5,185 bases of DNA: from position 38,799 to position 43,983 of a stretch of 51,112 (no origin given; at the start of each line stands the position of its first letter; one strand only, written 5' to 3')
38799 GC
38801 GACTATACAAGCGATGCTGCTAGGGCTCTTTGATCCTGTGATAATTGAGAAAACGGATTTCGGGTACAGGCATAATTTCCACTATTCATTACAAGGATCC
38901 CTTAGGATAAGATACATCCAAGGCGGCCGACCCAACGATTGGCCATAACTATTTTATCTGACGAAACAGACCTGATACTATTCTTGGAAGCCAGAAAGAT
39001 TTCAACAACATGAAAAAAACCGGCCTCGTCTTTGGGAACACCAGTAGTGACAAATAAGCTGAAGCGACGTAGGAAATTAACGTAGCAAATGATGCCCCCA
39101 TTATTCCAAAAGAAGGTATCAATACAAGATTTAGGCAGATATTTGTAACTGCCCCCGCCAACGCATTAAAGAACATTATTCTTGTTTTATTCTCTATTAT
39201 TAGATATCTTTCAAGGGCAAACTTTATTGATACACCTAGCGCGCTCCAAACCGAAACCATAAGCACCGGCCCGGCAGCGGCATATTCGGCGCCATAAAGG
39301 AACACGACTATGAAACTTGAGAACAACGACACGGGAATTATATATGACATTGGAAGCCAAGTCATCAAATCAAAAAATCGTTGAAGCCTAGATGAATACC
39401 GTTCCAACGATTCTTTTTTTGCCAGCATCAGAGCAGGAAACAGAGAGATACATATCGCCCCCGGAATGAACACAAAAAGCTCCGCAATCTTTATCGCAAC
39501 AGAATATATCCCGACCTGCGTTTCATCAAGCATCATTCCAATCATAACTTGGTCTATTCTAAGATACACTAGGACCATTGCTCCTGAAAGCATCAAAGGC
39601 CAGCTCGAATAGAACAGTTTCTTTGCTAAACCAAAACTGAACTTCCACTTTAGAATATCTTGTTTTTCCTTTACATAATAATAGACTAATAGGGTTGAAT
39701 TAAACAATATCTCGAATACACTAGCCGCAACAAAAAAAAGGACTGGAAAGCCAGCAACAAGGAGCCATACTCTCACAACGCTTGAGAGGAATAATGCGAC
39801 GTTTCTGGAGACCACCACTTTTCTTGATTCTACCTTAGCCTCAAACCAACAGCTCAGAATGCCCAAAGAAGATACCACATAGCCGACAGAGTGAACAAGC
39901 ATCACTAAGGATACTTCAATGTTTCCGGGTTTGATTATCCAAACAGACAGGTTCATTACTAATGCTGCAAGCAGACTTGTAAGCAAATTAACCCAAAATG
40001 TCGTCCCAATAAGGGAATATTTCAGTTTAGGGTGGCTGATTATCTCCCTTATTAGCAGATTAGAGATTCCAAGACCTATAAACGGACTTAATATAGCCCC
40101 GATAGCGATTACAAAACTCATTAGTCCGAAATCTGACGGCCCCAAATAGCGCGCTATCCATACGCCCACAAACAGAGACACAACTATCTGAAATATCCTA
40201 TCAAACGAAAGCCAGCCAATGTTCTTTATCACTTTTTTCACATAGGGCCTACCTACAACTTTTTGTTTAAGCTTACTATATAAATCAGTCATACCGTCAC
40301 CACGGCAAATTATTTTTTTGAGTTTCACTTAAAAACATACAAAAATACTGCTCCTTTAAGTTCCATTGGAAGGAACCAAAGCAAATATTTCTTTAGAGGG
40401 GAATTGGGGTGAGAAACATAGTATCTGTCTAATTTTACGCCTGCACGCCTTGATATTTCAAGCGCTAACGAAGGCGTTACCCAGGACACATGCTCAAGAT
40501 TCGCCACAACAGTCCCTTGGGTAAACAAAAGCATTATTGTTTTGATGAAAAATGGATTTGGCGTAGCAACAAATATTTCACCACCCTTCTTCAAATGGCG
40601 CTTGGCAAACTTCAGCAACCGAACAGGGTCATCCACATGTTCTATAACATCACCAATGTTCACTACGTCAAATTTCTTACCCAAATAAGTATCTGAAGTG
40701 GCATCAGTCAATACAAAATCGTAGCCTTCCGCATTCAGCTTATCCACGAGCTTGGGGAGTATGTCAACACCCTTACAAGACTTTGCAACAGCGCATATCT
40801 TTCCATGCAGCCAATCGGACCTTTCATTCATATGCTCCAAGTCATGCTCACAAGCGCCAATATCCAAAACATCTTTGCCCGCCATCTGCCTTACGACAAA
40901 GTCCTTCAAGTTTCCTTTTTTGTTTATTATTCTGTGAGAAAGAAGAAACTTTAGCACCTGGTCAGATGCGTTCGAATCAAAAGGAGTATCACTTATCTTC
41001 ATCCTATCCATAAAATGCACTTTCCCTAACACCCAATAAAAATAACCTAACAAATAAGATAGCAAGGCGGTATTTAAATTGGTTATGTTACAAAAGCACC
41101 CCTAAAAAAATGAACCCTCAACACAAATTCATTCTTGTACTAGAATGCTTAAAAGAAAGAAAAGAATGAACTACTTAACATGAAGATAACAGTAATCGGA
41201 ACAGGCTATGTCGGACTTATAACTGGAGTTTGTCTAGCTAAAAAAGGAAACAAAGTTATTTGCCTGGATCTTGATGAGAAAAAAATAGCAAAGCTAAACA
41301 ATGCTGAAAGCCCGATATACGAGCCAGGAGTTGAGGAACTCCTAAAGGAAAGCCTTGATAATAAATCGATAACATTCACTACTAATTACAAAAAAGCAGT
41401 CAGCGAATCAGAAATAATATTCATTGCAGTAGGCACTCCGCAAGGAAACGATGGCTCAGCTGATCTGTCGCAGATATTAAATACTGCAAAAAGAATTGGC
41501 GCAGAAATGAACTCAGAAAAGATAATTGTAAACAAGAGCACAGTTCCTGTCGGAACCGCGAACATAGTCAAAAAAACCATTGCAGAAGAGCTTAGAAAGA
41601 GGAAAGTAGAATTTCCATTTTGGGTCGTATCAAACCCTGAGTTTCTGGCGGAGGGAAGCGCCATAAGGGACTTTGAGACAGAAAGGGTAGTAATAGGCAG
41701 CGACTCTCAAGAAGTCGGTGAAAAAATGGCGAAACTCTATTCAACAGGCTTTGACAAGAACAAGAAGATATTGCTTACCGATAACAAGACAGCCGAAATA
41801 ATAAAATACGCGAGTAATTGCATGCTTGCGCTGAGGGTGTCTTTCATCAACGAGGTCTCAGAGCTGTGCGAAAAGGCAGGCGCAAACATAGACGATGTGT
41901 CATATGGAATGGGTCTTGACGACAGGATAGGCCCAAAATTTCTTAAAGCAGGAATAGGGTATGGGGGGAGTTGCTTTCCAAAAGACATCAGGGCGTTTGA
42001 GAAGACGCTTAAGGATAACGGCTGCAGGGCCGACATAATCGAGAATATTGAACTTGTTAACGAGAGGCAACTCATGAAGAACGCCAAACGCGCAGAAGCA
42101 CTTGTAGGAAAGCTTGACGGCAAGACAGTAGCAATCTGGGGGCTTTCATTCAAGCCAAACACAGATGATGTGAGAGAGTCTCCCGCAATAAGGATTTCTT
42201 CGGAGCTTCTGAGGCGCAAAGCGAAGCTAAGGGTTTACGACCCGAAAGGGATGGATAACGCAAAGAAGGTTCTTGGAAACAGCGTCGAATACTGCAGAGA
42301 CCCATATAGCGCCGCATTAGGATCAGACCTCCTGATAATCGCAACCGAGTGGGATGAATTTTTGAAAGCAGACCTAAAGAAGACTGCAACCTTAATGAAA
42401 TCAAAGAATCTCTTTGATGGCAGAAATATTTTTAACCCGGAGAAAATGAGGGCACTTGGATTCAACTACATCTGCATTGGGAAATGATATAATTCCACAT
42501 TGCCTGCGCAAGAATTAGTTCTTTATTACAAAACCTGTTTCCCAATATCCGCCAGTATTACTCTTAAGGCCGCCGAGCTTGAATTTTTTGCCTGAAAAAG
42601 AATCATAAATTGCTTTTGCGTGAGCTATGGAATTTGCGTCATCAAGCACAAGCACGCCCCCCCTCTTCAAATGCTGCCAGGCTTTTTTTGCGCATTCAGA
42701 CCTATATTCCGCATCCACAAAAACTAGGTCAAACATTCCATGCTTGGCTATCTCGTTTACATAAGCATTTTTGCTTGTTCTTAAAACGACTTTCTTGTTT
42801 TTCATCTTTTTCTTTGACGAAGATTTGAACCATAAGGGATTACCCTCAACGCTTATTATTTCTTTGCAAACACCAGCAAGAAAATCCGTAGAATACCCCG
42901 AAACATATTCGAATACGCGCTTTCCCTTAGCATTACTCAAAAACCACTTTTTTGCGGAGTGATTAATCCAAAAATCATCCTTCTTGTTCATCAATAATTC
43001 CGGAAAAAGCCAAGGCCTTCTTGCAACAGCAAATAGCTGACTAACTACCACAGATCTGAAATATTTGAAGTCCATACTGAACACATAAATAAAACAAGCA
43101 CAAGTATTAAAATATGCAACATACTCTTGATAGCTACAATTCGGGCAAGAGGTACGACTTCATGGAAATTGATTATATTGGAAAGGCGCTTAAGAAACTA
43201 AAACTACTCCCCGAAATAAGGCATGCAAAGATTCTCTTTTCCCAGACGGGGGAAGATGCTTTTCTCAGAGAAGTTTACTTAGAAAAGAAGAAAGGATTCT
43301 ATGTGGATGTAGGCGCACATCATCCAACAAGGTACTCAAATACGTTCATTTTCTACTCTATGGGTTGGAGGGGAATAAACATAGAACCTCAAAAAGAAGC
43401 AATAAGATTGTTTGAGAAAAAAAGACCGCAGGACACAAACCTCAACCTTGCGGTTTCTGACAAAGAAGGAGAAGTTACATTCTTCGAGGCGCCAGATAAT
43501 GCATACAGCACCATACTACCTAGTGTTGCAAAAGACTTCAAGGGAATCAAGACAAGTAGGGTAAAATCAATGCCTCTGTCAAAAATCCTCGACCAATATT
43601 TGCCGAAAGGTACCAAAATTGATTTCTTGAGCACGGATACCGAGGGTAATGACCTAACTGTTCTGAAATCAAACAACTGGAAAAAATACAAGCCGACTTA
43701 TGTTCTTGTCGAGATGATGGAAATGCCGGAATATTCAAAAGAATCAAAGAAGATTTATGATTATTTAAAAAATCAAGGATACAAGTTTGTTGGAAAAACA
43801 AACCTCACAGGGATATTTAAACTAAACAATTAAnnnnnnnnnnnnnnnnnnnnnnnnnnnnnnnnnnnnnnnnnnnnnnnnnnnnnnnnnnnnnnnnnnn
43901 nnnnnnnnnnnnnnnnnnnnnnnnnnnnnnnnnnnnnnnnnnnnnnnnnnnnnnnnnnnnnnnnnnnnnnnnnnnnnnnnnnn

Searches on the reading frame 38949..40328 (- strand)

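Call 9: search_protein_families(library=pfam, proteins=[window:38949-40328:-], max_evalue=0.001)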
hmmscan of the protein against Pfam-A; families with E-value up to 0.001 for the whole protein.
window:38949-40328:- (459 aa): 2 families
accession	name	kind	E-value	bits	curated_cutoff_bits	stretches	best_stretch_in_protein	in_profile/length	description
PF13440.11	Polysacc_synt_3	-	4.5e-25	88.9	23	1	58-351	2-290/293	Polysaccharide biosynthesis protein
PF01943.22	Polysacc_synt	-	2.8e-22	79.9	28.2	1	34-300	2-270/274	Polysaccharide biosynthesis protein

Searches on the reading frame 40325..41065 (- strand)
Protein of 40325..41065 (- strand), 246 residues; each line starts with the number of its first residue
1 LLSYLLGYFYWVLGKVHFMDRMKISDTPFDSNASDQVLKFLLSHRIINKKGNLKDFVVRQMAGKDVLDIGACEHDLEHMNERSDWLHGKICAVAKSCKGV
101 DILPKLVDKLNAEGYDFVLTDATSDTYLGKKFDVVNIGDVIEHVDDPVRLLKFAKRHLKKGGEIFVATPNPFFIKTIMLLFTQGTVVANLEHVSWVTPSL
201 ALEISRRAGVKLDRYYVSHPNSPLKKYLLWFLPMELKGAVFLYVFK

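Call 9: search_protein_families(library=pfam, proteins=[window:40325-41065:-], max_evalue=0.001)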
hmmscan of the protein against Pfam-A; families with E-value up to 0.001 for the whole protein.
window:40325-41065:- (246 aa): 5 families
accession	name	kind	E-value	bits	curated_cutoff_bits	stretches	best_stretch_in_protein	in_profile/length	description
PF13489.12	Methyltransf_23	-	1.2e-15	58.1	27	1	59-199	19-148/164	Methyltransferase domain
PF08241.18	Methyltransf_11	-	2e-10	41.6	21.2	1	94-165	18-94/95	Methyltransferase domain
PF13847.12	Methyltransf_31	-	7.5e-08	32.6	27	1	63-170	4-113/145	Methyltransferase domain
PF08242.18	Methyltransf_12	-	4.5e-06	27.7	30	1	102-163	28-97/98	Methyltransferase domain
PF13649.12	Methyltransf_25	-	3.1e-05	25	27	1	95-162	22-97/97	Methyltransferase domain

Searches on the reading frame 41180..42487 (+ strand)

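Call 9: search_protein_families(library=pfam, proteins=[window:41180-42487:+], max_evalue=0.001)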
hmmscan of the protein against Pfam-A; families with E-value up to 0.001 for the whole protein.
window:41180-42487:+ (435 aa): 8 families
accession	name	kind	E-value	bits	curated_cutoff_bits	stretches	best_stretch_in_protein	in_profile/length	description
PF03721.20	UDPG_MGDP_dh_N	-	1.4e-62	211.1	27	1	1-185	1-186/187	UDP-glucose/GDP-mannose dehydrogenase family, NAD binding domain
PF03720.21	UDPG_MGDP_dh_C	-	4.2e-36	123.9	30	1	318-420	1-103/103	UDP-glucose/GDP-mannose dehydrogenase family, UDP binding domain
PF00984.24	UDPG_MGDP_dh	-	1.4e-34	118.5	25.4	1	203-295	1-93/94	UDP-glucose/GDP-mannose dehydrogenase family, central domain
PF01210.29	NAD_Gly3P_dh_N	-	2.5e-07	31.2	23.1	1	2-154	1-135/158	NAD-dependent glycerol-3-phosphate dehydrogenase N-terminus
PF03446.21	NAD_binding_2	-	3.5e-06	27.6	21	1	2-136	1-109/161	NAD binding domain of 6-phosphogluconate dehydrogenase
PF02558.23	ApbA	-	1.6e-05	25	22.2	1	3-101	1-91/150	Ketopantoate reductase PanE/ApbA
PF03807.23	F420_oxidored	-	3e-05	25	21.6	0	2-86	1-69/94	NADP oxidoreductase coenzyme F420-dependent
PF02737.24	3HCDH_N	-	0.00055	20.3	22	0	2-81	1-83/180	3-hydroxyacyl-CoA dehydrogenase, NAD binding domain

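Call 23: search_protein_families(library=ncbifam, proteins=[window:41180-42487:+], max_evalue=0.00001)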
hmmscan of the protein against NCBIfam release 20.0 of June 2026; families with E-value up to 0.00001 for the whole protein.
window:41180-42487:+ (435 aa): 9 families
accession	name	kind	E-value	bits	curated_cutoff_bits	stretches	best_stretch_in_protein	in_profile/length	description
NF047673.2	TeichurnBiosyTuaD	equivalog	3.6e-145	484.5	700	1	2-435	3-431/439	UDP-glucose 6-dehydrogenase TuaD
TIGR03026.1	NDP-sugDHase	subfamily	2.3e-136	454.8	189.8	1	1-416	1-413/413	nucleotide sugar dehydrogenase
NF041297.1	UDPGDh_AglM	equivalog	2.5e-102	343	670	1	1-421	1-420/429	UDP-glucose 6-dehydrogenase AglM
NF040825.1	UDPMaNacDH_Arch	equivalog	9.3e-54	182.9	750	1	1-420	1-403/418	UDP-N-acetyl-D-mannosamine dehydrogenase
NF008286.0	PRK11064.1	equivalog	7.5e-41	140.1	459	1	2-401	5-406/420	UDP-N-acetyl-D-mannosamine dehydrogenase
NF011631.0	PRK15057.1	equivalog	2e-40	139.1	757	1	1-356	1-338/388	UDP-glucose 6-dehydrogenase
NF011729.0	PRK15182.1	equivalog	1.6e-19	70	592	1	2-357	8-357/425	Vi polysaccharide biosynthesis UDP-N-acetylglucosamine C-6 dehydrogenase TviB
NF000941.0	PRK00094.1-3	equivalog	9.8e-08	31.6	423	1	2-189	3-171/336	NAD(P)H-dependent glycerol-3-phosphate dehydrogenase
NF000942.0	PRK00094.1-4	subfamily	2.4e-07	30.2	257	1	1-189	3-171/334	NAD(P)H-dependent glycerol-3-phosphate dehydrogenase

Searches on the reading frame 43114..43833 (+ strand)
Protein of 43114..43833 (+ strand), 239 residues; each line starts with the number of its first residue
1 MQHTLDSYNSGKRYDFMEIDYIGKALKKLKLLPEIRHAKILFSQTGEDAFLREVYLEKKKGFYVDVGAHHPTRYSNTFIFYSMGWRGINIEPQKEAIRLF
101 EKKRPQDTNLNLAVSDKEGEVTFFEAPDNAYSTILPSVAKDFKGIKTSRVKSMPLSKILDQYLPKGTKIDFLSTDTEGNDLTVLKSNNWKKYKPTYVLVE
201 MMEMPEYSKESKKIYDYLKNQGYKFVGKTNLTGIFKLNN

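Call 23: search_protein_families(library=ncbifam, proteins=[window:43114-43833:+], max_evalue=0.00001)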
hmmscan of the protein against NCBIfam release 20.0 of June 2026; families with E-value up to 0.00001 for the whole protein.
window:43114-43833:+ (239 aa): 1 family
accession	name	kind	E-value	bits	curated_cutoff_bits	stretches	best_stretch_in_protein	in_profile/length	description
TIGR01444.1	fkbM_fam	subfamily_domain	2.1e-13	50.9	37.7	1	63-198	2-140/143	FkbM family methyltransferase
